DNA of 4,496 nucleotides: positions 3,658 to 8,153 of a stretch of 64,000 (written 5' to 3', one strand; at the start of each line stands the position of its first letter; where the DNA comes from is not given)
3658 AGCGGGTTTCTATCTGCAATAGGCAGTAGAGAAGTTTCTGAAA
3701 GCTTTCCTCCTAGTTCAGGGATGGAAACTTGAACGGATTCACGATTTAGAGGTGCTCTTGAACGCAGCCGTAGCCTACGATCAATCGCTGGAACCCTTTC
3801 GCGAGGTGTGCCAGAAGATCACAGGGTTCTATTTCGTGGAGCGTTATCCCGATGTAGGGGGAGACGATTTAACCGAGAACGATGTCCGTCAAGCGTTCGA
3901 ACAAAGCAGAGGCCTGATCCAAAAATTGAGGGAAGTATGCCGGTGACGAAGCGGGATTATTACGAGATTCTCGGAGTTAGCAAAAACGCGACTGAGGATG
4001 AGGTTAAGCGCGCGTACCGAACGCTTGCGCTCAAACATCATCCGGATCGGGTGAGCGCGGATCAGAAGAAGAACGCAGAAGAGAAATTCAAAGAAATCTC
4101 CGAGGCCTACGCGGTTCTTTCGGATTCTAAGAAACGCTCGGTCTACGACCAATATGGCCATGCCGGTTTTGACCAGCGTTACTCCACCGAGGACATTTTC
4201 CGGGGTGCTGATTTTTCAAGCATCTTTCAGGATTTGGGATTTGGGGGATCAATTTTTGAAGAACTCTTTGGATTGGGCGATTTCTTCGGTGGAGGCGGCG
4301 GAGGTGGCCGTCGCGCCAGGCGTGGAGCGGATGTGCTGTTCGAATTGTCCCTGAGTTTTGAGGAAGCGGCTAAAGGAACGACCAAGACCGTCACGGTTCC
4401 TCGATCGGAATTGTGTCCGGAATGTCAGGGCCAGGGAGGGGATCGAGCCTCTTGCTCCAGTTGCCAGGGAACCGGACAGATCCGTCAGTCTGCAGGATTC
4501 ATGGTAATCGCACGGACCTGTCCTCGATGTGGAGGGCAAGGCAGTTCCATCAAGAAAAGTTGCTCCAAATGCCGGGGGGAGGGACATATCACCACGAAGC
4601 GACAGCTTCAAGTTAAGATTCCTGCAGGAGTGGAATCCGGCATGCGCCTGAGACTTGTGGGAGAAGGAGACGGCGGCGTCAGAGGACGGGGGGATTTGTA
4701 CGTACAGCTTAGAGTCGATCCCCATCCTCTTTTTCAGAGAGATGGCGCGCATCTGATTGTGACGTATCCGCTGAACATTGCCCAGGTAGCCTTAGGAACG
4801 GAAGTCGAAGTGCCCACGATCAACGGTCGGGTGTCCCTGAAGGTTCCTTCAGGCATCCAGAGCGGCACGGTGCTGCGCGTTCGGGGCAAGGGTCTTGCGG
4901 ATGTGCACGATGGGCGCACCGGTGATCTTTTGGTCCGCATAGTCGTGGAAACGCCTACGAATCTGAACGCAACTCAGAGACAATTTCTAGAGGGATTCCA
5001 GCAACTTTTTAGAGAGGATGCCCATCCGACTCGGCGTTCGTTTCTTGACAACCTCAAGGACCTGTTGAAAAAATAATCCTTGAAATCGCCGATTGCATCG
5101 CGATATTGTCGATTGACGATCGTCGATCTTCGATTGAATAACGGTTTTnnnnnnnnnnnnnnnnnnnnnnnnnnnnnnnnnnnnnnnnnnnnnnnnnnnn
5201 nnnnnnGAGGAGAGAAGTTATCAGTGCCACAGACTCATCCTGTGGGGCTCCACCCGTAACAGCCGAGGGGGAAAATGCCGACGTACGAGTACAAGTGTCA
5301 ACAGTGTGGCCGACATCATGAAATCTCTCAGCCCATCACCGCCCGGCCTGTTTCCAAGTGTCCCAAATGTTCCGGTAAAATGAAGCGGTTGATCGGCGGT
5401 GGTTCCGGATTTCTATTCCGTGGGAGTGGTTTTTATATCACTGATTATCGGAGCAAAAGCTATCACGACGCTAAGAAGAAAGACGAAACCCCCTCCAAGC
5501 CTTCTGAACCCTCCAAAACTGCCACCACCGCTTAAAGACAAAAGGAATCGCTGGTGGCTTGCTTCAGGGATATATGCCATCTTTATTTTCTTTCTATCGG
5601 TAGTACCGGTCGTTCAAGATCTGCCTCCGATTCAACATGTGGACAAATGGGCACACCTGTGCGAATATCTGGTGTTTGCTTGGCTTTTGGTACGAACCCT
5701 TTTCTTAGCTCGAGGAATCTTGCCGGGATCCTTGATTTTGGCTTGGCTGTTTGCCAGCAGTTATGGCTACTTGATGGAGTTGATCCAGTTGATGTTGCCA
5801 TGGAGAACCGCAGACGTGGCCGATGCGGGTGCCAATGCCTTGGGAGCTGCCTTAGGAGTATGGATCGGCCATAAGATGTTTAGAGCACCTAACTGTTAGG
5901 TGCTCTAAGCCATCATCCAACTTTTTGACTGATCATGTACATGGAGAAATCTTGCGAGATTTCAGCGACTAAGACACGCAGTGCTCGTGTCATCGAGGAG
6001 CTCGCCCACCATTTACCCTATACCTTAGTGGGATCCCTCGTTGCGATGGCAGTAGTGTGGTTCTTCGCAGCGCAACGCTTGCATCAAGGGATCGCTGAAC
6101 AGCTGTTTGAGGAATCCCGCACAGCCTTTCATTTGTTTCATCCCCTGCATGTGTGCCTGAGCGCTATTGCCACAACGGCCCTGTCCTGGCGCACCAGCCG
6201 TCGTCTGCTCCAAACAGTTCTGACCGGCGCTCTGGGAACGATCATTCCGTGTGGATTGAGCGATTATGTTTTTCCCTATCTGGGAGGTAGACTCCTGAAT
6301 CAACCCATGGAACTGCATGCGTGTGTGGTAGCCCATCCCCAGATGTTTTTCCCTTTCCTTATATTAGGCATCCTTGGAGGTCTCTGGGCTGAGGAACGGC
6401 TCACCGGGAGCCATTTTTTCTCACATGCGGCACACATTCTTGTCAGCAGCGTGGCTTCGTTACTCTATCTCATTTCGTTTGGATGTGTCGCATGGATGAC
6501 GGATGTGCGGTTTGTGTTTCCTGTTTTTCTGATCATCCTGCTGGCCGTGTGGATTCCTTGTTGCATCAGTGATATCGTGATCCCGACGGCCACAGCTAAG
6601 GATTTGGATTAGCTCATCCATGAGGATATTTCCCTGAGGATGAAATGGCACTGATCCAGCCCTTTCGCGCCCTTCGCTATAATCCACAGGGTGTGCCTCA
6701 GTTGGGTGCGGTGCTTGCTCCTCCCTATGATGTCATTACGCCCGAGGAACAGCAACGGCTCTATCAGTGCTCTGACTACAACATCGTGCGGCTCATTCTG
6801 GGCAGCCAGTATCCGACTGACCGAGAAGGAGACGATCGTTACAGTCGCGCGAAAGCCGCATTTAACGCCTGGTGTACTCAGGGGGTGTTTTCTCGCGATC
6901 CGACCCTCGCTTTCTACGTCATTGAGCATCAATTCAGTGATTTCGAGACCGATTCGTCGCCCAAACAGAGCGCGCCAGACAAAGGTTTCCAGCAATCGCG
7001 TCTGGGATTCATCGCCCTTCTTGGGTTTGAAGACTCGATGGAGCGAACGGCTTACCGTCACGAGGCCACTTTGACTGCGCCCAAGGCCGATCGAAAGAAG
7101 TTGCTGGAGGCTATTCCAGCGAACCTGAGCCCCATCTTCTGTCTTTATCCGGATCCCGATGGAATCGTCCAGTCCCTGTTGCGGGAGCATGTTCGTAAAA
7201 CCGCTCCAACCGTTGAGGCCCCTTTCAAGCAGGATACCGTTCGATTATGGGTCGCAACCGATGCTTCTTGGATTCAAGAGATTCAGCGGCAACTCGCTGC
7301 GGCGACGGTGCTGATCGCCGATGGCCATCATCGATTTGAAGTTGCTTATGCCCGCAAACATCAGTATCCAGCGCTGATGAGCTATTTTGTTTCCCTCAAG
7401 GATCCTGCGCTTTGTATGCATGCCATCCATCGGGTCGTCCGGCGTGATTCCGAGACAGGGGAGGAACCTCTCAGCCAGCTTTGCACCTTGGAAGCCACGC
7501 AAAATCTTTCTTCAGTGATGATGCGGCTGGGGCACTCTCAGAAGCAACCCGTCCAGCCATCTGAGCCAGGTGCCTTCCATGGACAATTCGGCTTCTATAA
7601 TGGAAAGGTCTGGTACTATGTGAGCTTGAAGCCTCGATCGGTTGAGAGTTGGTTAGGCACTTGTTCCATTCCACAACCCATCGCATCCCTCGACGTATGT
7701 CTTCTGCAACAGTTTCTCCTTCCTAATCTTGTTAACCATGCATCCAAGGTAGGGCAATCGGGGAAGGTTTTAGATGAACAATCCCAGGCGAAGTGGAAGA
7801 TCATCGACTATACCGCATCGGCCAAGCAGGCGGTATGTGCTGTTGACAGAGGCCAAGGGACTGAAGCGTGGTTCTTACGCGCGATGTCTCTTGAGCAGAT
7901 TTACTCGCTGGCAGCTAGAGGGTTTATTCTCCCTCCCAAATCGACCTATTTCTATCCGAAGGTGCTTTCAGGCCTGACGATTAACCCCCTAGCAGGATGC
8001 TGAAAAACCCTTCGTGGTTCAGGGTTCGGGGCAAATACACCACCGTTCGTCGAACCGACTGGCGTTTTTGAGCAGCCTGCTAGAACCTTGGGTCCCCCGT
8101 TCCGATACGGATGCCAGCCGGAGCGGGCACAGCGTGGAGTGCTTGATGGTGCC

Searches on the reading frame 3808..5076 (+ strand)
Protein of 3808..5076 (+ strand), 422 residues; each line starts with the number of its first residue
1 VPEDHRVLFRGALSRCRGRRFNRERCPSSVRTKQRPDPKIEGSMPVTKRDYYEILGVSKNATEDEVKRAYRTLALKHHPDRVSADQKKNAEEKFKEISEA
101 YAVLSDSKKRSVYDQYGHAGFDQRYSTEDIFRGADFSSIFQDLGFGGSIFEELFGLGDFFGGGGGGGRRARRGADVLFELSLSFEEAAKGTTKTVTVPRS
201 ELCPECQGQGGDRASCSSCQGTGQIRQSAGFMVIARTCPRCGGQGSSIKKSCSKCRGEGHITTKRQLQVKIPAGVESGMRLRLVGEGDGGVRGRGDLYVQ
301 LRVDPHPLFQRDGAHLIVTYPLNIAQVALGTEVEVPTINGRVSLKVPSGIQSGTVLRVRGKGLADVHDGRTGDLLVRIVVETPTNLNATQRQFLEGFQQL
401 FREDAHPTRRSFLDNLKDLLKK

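Call 33: search_protein_families(library=pfam, proteins=[window:3808-5076:+], max_evalue=0.00001)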
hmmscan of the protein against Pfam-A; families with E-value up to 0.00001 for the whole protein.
window:3808-5076:+ (422 aa): 3 families
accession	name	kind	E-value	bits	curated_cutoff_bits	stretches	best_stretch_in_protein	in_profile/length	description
PF01556.23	DnaJ_C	-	1.5e-46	158.6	26.6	1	178-383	3-152/152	DnaJ C terminal domain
PF00226.36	DnaJ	-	2.3e-26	92.1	27.8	1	50-114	1-63/63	DnaJ domain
PF00684.25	DnaJ_CXXCXGXG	-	2.2e-10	41.1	32.7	1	203-259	1-65/65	DnaJ central domain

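Call 44: list_cluster_members(proteins=[P0121, window:3808-5076:+, window:31007-32350:+])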
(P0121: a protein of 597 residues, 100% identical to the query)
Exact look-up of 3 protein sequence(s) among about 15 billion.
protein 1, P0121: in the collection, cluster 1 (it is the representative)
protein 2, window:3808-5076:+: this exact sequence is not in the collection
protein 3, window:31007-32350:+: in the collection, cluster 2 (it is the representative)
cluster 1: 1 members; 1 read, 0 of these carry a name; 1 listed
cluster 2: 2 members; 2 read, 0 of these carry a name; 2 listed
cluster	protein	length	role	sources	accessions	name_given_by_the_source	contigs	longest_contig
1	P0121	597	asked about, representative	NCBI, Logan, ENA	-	-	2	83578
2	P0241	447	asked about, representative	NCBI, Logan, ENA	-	-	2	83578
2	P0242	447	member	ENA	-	-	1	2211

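Call 62: find_homologous_proteins(query=window:3808-5076:+, max_evalue=1e-30)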
Query window:3808-5076:+ (422 aa): 7981 proteins with E <= 1e-30 among 8000 candidates; the best 120 are listed.
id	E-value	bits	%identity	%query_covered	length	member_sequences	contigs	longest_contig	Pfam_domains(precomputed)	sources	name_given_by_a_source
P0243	1.2e-251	853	100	90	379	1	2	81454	PF00226.37,PF27659.1,PF00684.26,PF01556.24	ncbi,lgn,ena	-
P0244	9.2e-195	666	76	90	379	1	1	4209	PF00226.37,PF00684.26,PF01556.24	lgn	-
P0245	3.8e-194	664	77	90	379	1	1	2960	PF00226.37,PF00684.26,PF01556.24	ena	-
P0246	2.2e-192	658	75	90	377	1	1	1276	PF00226.37,PF27659.1,PF00684.26,PF01556.24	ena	-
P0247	2.8e-192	658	75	90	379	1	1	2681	PF00226.37,PF00684.26,PF01556.24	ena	-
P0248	6.7e-192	656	74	90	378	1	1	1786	PF00226.37,PF00684.26,PF01556.24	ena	-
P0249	1.8e-191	655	75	90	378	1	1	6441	PF00226.37,PF00684.26,PF01556.24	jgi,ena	-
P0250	1.3e-190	652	74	90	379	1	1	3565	PF00226.37,PF00684.26,PF01556.24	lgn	-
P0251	1.8e-190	652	74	90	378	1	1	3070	PF00226.37,PF00684.26,PF01556.24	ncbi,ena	-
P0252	2.3e-190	651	75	87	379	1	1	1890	PF00226.37,PF00684.26,PF01556.24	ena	-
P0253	4.6e-189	647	74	90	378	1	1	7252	PF00226.37,PF27439.1,PF00684.26,PF01556.24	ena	-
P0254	5.0e-189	647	75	90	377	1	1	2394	PF00226.37,PF00684.26,PF01556.24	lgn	-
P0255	7.7e-189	646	74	90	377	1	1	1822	PF00226.37,PF00684.26,PF01556.24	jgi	jgi:molecular chaperone DnaJ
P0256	1.1e-188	646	73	90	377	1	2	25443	PF00226.37,PF27659.1,PF00684.26,PF01556.24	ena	-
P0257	6.4e-188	643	74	90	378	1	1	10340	PF00226.37,PF00684.26,PF01556.24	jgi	jgi:molecular chaperone DnaJ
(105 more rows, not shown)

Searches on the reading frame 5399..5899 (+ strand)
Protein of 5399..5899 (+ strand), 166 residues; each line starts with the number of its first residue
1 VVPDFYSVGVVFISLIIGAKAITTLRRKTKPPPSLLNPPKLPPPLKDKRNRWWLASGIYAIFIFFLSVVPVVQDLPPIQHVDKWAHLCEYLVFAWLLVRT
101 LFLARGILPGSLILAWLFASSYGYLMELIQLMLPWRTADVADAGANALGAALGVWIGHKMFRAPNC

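Call 33: search_protein_families(library=pfam, proteins=[window:5399-5899:+], max_evalue=0.00001)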
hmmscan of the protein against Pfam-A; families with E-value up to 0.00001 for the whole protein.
window:5399-5899:+ (166 aa): 1 family
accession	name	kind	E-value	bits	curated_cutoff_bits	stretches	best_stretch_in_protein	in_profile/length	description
PF04892.17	VanZ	-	5.1e-09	37.3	30.1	1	78-156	53-121/126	VanZ like family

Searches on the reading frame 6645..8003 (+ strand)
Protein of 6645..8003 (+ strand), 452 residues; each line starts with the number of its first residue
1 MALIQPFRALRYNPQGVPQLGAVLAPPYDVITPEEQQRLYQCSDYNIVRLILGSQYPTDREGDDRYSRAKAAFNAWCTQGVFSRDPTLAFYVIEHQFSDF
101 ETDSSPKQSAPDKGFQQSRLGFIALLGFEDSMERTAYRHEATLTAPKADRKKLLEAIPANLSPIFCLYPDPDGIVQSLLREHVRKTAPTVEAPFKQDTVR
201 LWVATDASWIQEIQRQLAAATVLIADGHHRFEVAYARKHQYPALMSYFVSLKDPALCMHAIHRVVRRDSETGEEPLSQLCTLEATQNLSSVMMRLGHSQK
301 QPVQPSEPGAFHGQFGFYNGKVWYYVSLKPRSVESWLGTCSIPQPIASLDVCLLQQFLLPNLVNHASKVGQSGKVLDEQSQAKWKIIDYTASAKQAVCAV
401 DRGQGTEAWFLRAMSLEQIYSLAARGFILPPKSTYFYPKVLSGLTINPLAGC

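Call 33: search_protein_families(library=pfam, proteins=[window:6645-8003:+], max_evalue=0.00001)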
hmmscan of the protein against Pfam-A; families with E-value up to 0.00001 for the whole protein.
window:6645-8003:+ (452 aa): 1 family
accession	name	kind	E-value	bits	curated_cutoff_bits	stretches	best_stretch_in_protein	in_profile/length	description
PF06245.16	DUF1015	-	8.1e-63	212.7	25.8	1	4-351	1-324/325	Protein of unknown function (DUF1015)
